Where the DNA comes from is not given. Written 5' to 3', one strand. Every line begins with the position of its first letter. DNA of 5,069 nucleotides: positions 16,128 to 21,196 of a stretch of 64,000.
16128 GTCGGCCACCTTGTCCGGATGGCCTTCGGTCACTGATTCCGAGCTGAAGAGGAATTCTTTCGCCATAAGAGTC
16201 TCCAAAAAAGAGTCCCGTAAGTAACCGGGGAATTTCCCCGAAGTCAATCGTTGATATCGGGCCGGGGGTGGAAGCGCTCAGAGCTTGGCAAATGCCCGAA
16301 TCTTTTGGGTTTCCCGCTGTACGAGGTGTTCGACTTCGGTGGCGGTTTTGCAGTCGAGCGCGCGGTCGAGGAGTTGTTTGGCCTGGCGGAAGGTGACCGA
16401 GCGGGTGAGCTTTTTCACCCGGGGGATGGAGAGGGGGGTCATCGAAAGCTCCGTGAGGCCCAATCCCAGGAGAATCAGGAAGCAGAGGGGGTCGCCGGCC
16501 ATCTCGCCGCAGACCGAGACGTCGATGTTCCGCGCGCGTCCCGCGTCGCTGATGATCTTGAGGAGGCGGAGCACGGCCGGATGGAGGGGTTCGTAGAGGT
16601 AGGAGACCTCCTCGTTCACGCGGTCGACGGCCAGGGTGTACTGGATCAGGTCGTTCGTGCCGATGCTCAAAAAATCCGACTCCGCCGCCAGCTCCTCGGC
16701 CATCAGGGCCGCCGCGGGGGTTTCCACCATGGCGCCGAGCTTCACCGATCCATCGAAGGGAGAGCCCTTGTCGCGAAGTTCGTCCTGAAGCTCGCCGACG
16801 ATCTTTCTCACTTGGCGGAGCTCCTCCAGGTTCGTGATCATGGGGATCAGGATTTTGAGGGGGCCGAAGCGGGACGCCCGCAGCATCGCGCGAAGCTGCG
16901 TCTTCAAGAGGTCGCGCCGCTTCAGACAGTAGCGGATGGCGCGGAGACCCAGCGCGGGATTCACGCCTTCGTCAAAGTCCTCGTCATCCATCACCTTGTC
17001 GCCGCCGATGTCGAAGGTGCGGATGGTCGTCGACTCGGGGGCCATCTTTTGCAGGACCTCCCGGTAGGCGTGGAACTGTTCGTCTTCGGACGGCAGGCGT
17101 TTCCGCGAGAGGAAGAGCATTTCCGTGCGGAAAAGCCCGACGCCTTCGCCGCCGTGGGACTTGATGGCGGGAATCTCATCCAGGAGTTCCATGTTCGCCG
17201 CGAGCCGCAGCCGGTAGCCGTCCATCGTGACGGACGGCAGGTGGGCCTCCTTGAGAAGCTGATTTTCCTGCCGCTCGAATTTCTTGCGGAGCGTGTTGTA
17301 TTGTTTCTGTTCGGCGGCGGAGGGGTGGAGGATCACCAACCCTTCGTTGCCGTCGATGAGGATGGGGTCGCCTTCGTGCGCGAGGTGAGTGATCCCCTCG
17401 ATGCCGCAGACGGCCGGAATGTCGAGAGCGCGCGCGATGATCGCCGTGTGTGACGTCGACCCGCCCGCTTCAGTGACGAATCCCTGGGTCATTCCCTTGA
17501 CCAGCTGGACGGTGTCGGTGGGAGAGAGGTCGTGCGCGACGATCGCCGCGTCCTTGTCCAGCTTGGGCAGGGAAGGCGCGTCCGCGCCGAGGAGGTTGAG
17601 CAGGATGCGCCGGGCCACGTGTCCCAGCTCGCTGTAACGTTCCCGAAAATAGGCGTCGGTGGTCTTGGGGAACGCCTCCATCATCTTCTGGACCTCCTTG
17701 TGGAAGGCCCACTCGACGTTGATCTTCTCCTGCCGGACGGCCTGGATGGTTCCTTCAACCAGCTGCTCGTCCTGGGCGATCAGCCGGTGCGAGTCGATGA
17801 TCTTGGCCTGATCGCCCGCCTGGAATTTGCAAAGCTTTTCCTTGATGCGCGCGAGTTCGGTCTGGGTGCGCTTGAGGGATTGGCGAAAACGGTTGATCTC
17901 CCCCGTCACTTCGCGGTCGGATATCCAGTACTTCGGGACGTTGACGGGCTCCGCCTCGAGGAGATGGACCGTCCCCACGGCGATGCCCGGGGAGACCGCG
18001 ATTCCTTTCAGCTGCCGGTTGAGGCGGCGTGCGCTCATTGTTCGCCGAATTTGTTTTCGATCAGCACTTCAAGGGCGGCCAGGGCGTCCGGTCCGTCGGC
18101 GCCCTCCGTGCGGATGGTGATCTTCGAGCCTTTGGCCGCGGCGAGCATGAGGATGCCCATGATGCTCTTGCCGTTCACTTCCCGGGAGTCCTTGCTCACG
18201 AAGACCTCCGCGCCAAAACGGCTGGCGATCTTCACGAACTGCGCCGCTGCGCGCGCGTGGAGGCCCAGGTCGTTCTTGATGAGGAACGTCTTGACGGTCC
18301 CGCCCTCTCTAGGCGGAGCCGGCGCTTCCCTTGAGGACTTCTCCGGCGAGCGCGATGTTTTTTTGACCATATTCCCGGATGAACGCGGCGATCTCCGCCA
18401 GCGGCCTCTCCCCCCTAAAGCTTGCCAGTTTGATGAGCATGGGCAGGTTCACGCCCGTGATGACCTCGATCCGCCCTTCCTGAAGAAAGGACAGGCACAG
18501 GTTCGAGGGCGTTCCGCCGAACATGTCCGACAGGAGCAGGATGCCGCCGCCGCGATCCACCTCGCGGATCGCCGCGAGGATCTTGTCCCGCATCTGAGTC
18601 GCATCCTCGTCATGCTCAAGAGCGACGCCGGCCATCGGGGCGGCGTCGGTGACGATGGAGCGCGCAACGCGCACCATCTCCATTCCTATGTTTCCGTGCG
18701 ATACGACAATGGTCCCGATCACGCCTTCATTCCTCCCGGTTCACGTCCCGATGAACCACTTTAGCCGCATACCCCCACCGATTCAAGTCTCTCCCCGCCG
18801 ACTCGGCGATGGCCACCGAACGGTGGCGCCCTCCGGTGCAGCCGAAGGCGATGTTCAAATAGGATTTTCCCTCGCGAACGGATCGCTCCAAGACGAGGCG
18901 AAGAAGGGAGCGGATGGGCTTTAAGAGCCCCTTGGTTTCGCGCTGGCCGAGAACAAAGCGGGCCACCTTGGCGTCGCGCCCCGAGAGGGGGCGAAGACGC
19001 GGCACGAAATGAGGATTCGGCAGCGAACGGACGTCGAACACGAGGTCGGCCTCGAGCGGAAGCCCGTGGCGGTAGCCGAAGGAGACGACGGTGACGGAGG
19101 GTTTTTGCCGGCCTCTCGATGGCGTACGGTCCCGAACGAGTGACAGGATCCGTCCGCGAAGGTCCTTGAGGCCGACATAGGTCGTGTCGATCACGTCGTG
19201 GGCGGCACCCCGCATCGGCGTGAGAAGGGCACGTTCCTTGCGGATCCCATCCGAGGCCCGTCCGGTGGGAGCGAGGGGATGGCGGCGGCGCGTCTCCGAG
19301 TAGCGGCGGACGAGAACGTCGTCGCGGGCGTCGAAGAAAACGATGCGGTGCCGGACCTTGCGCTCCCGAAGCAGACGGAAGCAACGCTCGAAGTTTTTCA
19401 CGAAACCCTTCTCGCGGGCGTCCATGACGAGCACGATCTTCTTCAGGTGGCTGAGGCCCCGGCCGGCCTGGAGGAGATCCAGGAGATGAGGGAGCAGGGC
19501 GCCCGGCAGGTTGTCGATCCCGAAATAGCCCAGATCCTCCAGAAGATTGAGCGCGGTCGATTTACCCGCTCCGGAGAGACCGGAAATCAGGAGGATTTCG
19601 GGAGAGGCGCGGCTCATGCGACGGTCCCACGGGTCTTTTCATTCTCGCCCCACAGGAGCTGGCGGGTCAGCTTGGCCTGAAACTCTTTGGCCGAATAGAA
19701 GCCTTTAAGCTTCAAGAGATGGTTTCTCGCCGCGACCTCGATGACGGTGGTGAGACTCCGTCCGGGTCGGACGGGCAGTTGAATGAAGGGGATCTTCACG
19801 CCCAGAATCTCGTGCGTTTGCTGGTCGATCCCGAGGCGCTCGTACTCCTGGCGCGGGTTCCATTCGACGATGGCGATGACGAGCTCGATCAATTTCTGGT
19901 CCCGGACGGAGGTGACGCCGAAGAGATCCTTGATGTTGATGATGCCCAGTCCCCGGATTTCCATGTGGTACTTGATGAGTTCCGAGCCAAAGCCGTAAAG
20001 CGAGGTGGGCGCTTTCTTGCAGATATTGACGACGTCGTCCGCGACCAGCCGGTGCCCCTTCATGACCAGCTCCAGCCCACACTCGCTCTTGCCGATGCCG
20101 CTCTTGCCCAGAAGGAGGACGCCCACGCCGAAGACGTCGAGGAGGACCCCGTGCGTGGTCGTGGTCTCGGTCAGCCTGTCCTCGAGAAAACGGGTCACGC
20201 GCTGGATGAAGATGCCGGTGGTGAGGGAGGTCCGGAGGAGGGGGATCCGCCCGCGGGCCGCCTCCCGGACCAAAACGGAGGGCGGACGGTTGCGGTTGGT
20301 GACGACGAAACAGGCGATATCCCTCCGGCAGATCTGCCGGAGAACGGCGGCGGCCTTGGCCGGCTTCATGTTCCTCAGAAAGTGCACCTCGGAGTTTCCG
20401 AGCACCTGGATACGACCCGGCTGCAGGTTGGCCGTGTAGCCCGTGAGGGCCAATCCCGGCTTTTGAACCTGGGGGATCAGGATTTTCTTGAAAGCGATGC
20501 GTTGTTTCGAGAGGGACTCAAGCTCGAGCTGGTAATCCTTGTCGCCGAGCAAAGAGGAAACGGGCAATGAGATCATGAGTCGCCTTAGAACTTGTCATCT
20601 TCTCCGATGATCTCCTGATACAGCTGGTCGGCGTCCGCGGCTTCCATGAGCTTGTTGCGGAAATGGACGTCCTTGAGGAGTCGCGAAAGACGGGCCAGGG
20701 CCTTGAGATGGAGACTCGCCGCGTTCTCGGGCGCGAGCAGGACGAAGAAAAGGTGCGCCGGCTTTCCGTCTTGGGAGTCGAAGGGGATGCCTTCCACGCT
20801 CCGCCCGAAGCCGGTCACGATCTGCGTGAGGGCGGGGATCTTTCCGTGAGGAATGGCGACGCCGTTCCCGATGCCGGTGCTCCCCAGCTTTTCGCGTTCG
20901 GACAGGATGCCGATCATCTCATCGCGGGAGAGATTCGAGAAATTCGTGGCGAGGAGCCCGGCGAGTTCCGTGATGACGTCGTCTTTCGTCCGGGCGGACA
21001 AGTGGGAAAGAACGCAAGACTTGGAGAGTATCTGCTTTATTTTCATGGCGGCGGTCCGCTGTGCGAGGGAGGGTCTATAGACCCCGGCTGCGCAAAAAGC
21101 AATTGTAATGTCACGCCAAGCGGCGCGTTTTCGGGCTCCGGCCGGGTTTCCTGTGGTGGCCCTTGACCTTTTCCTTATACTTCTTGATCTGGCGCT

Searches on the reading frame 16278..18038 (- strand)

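Call 58: search_protein_families(library=pfam, proteins=[window:16278-18038:-], max_evalue=0.0001)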
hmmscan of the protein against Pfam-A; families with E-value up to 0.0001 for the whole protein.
window:16278-18038:- (586 aa): 4 families
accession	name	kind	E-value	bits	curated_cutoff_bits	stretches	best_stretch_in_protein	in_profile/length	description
PF02896.24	PEP-utilizers_C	-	4.5e-104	348.2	22.8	1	262-548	5-291/293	PEP-utilising enzyme, PEP-binding domain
PF05524.18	PEP-utilisers_N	-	3.5e-30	105.1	24.4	1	11-134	1-121/121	PEP-utilising enzyme, N-terminal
PF00391.29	PEP-utilizers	-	7.5e-23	80.4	23.1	1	162-233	3-72/72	PEP-utilising enzyme, mobile domain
PF03328.21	HpcH_HpaI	-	5.2e-05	23.1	25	0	386-466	78-156/221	HpcH/HpaI aldolase/citrate lyase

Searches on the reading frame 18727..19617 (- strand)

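Call 58: search_protein_families(library=pfam, proteins=[window:18727-19617:-], max_evalue=0.0001)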
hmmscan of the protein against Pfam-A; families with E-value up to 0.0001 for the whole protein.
window:18727-19617:- (296 aa): 2 families
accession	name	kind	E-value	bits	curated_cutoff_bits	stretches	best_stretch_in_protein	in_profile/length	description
PF03668.21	RapZ-like_N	-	2e-42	145.1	25.4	1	7-159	2-152/158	RapZ-like N-terminal domain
PF22740.1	PapZ_C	-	6.5e-42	143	27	1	174-292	2-120/121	RapZ C-terminal domain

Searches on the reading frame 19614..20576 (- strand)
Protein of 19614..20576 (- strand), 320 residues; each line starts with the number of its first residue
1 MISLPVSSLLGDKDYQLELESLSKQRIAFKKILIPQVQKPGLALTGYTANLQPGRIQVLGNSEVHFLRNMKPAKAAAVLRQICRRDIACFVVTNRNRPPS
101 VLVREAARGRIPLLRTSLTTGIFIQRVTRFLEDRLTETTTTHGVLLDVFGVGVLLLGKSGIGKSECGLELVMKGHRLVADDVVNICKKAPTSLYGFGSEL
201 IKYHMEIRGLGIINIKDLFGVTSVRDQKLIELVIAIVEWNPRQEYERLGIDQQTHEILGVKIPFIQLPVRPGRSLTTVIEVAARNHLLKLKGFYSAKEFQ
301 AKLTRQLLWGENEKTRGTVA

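Call 12: search_protein_families(library=pfam, proteins=[window:19614-20576:-], max_evalue=0.001)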
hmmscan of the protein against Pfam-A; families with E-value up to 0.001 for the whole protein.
window:19614-20576:- (320 aa): 2 families
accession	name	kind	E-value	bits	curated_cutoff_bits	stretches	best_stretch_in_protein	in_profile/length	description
PF07475.17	Hpr_kinase_C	-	1.1e-66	224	33.3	1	134-302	2-170/171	HPr Serine kinase C-terminal domain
PF02603.21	Hpr_kinase_N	-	3.8e-28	98.4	24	1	7-131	4-125/125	HPr Serine kinase N terminus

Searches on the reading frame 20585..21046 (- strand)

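Call 58: search_protein_families(library=pfam, proteins=[window:20585-21046:-], max_evalue=0.0001)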
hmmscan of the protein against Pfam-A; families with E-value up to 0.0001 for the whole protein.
window:20585-21046:- (153 aa): 1 family
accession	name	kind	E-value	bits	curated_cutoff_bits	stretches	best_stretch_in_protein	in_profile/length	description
PF00359.27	PTS_EIIA_2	-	1.2e-33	116.6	27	1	6-146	2-141/144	Phosphoenolpyruvate-dependent sugar phosphotransferase system, EIIA 2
